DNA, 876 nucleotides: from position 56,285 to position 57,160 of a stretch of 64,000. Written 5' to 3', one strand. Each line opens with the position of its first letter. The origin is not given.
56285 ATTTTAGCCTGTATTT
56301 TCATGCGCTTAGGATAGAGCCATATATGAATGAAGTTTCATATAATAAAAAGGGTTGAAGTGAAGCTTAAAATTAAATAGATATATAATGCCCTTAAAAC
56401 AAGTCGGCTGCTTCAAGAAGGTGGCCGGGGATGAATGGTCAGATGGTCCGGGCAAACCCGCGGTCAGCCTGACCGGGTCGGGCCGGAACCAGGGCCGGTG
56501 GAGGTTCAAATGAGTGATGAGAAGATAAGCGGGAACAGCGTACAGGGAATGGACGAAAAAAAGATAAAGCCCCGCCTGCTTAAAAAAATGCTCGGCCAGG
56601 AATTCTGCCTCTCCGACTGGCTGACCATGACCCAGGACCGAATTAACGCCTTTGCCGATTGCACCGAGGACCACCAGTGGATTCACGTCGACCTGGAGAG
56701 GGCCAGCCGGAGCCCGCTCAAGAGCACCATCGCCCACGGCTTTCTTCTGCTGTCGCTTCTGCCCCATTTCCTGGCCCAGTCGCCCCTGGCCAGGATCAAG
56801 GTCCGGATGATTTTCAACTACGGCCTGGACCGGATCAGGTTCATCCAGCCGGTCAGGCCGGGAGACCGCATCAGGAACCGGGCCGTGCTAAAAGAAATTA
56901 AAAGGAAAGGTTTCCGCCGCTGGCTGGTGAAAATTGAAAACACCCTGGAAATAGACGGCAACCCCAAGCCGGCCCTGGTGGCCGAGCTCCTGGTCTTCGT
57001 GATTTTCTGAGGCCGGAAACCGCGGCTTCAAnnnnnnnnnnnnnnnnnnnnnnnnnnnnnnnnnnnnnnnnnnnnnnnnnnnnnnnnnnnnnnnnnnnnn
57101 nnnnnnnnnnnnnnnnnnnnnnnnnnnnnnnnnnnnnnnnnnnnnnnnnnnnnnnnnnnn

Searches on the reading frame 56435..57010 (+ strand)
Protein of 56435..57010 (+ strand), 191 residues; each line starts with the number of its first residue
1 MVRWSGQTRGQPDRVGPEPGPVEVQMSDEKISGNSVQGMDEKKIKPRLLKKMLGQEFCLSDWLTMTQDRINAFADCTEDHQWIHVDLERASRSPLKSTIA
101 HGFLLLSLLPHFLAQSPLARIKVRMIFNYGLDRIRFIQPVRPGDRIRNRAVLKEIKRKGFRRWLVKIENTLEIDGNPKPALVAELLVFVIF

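Call 20: search_protein_families(library=pfam, proteins=[window:56435-57010:+], max_evalue=0.001)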
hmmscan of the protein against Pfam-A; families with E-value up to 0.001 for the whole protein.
window:56435-57010:+ (191 aa): 1 family
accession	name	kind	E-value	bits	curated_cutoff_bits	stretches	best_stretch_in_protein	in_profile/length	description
PF01575.25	MaoC_dehydratas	-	1.1e-24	86.9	27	1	52-168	5-116/123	MaoC like domain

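Call 45: search_protein_families(library=ncbifam, proteins=[window:56435-57010:+], max_evalue=0.00001)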
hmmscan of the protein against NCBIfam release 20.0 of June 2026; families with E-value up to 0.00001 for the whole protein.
window:56435-57010:+ (191 aa): 1 family
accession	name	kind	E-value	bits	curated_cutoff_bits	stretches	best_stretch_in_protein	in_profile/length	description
TIGR02278.1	PaaN-DH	equivalog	6.6e-15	54.4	562.8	1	50-158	527-631/664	phenylacetic acid degradation bifunctional protein PaaZ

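Call 76: find_homologous_proteins(query=window:56435-57010:+, max_evalue=1e-40)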
Query window:56435-57010:+ (191 aa): 347 proteins with E <= 1e-40 among 4167 candidates; the best 120 are listed.
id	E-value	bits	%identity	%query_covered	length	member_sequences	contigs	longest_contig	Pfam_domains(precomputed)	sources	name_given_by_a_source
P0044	5.7e-122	422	98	100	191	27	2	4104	PF01575.26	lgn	-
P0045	7.0e-95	334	89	87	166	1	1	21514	PF01575.26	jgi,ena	-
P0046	7.0e-95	334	89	87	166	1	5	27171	PF01575.26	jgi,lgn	-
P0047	4.9e-94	331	89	87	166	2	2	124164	PF01575.26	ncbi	-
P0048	7.1e-94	331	89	87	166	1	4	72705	PF01575.26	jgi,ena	-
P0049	3.1e-89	316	84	87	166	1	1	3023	PF01575.26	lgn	-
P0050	4.9e-88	312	84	87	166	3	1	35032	PF01575.26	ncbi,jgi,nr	ncbi:MAG: MaoC family dehydratase [Candidatus Saccharicenans sp.]|jgi:acyl dehydratase|nr:MaoC famil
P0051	5.7e-88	312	84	85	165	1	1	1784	PF01575.26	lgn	-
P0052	8.6e-88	311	85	87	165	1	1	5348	PF01575.26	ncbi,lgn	-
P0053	1.2e-87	310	85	85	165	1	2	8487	PF01575.26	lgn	-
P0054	1.8e-87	310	82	86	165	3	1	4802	PF01575.26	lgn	-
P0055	3.7e-87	309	83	87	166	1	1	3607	PF01575.26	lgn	-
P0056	5.4e-87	308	82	87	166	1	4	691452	PF01575.26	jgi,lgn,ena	-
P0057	6.7e-87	308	81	89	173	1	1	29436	PF01575.26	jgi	jgi:acyl dehydratase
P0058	1.6e-86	307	83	87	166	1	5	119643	PF01575.26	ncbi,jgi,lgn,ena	-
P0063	9.3e-86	304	81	87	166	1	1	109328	PF01575.26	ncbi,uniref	ncbi:MAG: MaoC family dehydratase [Candidatus Saccharicenans sp.]|uniref:MaoC family dehydratase n=1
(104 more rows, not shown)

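Call 77: find_encoding_contigs(protein=P0047, flank=3500, max_places=2)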
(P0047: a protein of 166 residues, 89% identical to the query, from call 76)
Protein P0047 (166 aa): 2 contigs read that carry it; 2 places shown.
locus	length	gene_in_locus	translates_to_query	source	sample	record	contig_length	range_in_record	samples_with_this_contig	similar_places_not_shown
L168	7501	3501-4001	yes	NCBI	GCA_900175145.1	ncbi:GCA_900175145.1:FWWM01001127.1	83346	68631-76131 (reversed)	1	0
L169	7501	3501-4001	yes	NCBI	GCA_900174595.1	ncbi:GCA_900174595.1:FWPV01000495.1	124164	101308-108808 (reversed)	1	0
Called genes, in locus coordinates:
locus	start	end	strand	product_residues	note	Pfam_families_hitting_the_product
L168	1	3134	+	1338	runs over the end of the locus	PF00270:DEAD, PF13401:AAA_22 (weak), PF00271:Helicase_C, PF04408:WHD_HA2 (weak), PF21010:HA2_C, PF07717:OB_NTP_bind, PF11898:DUF3418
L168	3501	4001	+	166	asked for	PF01575:MaoC_dehydratas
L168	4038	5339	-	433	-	PF00266:Aminotran_5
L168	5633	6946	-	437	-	PF00144:Beta-lactamase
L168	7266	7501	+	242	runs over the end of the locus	PF07786:HGSNAT_cat, PF01757:Acyl_transf_3 (weak)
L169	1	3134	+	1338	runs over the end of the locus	PF00270:DEAD, PF13401:AAA_22 (weak), PF00271:Helicase_C, PF04408:WHD_HA2 (weak), PF21010:HA2_C, PF07717:OB_NTP_bind, PF11898:DUF3418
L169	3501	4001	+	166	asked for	PF01575:MaoC_dehydratas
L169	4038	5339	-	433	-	PF00266:Aminotran_5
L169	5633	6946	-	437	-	PF00144:Beta-lactamase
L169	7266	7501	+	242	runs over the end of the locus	PF07786:HGSNAT_cat, PF01757:Acyl_transf_3 (weak)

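Call 78: find_encoding_contigs(protein=P0050, flank=3500, max_places=1)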
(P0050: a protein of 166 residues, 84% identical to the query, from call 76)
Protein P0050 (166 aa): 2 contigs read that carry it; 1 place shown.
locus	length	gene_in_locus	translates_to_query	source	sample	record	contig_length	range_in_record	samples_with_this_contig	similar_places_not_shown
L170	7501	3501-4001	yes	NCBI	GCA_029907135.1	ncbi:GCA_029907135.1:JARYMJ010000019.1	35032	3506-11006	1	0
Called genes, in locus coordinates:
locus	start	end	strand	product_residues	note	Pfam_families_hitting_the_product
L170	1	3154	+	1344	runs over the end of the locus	PF00270:DEAD, PF13401:AAA_22 (faint), PF00271:Helicase_C, PF04408:WHD_HA2 (weak), PF21010:HA2_C, PF07717:OB_NTP_bind, PF11898:DUF3418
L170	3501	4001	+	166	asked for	PF01575:MaoC_dehydratas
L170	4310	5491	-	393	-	PF00266:Aminotran_5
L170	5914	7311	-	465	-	PF00144:Beta-lactamase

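Call 79: find_encoding_contigs(protein=P0056, flank=3500, max_places=1)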
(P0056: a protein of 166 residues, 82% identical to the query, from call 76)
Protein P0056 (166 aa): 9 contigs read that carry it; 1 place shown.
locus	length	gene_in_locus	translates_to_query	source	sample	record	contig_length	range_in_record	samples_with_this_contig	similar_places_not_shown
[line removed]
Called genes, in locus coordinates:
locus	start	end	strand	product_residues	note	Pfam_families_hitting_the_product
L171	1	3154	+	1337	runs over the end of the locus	PF00270:DEAD, PF00271:Helicase_C, PF21010:HA2_C, PF07717:OB_NTP_bind, PF11898:DUF3418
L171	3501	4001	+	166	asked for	PF01575:MaoC_dehydratas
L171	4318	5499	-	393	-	PF00266:Aminotran_5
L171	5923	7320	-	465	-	PF00144:Beta-lactamase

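Call 80: find_encoding_contigs(protein=P0063, flank=3500, max_places=1)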
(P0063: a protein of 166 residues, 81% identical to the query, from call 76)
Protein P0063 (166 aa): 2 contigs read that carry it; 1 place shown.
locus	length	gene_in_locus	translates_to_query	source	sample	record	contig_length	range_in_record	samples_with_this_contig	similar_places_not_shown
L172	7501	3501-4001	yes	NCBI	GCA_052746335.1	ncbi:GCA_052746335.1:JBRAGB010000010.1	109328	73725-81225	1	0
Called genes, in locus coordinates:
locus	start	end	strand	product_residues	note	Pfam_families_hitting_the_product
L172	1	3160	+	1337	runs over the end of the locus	PF00270:DEAD, PF00271:Helicase_C, PF04408:WHD_HA2 (weak), PF21010:HA2_C, PF07717:OB_NTP_bind, PF11898:DUF3418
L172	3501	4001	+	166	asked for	PF01575:MaoC_dehydratas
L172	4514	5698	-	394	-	PF00266:Aminotran_5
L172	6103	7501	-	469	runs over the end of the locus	PF00144:Beta-lactamase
